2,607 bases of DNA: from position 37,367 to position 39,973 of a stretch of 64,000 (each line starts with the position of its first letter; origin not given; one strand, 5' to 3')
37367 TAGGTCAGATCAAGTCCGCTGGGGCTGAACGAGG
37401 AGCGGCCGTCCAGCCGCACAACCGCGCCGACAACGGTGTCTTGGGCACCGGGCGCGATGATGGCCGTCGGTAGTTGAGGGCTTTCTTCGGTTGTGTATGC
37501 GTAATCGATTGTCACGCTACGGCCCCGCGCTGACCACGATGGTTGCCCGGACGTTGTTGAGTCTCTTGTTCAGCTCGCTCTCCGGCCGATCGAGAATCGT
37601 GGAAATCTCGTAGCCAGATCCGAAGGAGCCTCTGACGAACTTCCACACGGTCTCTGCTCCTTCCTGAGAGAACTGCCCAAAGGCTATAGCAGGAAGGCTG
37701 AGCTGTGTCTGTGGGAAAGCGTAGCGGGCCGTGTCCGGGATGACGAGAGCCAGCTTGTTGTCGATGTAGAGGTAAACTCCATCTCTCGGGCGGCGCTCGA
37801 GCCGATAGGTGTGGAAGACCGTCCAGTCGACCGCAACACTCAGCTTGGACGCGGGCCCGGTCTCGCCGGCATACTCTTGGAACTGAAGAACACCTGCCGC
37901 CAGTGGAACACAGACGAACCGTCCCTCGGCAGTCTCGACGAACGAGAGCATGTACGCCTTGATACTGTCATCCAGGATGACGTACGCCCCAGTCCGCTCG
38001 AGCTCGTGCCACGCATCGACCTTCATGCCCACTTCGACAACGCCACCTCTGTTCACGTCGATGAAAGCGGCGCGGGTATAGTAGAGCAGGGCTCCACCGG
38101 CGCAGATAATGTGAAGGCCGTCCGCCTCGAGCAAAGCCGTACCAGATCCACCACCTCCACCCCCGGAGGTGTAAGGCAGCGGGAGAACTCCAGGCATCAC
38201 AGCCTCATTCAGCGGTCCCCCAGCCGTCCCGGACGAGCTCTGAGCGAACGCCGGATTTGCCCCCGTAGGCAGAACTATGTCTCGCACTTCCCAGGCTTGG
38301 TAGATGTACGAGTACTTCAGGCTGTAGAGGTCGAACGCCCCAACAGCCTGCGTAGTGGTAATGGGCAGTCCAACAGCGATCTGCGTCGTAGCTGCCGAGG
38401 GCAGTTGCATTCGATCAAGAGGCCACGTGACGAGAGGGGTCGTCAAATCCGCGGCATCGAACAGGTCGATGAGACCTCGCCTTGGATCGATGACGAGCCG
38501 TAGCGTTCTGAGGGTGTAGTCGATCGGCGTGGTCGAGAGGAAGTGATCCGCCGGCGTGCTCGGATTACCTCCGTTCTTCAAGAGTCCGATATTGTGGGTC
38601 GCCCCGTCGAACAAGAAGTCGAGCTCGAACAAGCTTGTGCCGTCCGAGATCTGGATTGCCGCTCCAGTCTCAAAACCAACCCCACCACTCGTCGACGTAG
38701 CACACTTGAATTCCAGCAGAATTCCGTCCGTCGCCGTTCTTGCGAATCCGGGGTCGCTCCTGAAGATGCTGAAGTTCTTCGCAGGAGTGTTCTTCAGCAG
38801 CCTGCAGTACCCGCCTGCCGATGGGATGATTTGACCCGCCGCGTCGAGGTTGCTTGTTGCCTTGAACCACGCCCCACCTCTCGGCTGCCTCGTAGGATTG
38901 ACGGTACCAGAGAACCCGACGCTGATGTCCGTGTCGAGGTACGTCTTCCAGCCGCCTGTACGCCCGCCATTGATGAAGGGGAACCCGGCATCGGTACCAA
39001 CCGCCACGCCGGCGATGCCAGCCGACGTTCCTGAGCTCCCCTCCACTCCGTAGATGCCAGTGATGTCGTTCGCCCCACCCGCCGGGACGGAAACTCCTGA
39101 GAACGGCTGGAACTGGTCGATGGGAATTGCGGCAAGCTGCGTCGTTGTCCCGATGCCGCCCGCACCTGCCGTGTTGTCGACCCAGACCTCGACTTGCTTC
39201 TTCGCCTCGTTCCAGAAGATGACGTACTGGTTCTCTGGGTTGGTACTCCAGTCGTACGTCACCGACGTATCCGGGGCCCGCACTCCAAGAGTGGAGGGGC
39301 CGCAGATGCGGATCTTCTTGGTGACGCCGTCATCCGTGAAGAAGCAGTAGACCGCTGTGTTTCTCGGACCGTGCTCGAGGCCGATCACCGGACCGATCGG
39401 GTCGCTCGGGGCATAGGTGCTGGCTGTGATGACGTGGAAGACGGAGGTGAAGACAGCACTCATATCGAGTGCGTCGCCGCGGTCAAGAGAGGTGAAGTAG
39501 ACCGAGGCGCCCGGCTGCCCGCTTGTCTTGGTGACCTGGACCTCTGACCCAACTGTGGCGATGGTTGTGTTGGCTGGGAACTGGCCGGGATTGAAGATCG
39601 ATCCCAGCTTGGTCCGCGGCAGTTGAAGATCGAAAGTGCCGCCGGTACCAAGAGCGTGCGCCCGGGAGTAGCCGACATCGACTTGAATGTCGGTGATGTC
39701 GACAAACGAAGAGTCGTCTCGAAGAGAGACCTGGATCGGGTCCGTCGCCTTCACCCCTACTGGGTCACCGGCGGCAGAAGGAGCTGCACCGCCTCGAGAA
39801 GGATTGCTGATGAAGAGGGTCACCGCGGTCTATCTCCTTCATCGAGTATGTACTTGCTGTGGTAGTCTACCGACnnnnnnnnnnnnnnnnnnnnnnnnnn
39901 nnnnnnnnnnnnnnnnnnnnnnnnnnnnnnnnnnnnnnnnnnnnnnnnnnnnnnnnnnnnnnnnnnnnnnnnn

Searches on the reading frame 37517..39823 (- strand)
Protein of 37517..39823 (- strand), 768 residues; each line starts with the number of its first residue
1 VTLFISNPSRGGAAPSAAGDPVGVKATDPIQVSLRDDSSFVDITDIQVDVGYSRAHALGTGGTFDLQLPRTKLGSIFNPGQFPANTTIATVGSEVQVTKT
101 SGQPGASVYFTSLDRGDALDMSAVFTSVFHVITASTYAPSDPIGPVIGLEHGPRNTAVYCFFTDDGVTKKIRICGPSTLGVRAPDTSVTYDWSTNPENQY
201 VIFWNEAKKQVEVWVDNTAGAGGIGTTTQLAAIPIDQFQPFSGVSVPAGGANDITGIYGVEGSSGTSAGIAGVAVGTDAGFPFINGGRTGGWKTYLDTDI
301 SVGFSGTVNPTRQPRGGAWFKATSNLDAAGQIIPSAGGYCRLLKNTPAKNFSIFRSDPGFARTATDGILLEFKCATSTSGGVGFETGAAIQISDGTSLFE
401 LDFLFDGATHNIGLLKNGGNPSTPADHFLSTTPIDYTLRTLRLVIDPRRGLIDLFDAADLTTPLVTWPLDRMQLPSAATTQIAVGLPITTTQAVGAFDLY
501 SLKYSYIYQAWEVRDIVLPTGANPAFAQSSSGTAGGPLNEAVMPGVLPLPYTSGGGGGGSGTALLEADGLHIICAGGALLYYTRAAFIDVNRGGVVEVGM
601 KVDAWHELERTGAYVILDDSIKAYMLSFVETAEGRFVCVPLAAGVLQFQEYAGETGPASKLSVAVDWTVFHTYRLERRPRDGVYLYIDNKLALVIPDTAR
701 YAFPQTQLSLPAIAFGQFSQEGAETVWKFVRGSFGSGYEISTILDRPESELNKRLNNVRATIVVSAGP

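Call 6: search_protein_families(library=pfam, proteins=[window:37517-39823:-], max_evalue=0.01)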
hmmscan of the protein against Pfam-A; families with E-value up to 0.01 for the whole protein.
window:37517-39823:- (768 aa): 0 families

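Call 7: search_protein_families(library=phrogs, proteins=[window:37517-39823:-], max_evalue=0.01)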
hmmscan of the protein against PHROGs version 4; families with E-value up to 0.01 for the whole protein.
window:37517-39823:- (768 aa): 0 families
